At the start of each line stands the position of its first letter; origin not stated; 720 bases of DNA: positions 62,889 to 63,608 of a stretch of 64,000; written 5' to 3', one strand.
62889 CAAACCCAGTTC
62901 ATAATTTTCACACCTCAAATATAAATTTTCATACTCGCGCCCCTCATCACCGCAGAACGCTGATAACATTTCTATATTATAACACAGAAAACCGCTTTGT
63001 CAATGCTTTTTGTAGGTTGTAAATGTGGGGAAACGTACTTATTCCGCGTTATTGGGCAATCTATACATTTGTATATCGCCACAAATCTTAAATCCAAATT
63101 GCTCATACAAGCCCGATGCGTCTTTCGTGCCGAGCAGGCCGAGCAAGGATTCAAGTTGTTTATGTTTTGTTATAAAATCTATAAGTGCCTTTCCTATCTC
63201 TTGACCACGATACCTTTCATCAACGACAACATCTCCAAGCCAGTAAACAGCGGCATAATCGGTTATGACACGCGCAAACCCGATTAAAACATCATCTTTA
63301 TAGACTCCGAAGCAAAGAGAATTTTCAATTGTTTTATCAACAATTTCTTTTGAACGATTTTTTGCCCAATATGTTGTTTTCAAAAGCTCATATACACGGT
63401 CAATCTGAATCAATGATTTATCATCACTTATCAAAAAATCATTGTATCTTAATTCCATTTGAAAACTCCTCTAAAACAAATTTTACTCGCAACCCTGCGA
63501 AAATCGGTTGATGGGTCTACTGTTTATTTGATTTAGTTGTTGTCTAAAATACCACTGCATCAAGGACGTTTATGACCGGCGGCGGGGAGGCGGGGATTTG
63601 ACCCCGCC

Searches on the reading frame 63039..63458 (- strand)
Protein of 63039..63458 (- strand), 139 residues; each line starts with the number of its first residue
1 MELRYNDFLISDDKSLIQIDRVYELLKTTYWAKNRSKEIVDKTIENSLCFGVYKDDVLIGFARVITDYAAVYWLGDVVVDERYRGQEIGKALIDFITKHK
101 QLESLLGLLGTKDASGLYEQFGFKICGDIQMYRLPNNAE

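Call 73: find_encoding_contigs(protein=window:63039-63458:-, flank=10000, max_places=2)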
Protein window:63039-63458:- (139 aa): 2 contigs read that carry it; 2 places shown.
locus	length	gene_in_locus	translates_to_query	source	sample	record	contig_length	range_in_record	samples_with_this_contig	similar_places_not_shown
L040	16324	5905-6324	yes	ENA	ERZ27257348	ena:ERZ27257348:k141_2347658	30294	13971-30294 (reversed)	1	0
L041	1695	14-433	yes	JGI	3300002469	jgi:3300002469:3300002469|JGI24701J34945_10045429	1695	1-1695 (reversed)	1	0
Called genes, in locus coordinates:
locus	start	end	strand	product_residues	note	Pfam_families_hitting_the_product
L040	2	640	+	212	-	?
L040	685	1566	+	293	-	PF02645:DegV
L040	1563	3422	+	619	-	PF02018:CBM_4_9, PF00331:Glyco_hydro_10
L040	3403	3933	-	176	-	PF02659:Mntp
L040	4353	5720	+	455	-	PF00291:PALP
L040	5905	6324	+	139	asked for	PF13673:Acetyltransf_10, PF00583:Acetyltransf_1, PF13508:Acetyltransf_7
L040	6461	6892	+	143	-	-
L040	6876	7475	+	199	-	-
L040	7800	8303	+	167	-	PF06177:QueT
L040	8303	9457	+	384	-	PF00180:Iso_dh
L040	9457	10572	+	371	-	-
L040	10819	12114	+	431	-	PF05977:MFS_3, PF07690:MFS_1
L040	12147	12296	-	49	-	-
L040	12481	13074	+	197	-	PF01726:LexA_DNA_bind, PF00717:Peptidase_S24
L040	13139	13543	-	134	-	-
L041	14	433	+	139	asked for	PF13673:Acetyltransf_10, PF00583:Acetyltransf_1, PF13508:Acetyltransf_7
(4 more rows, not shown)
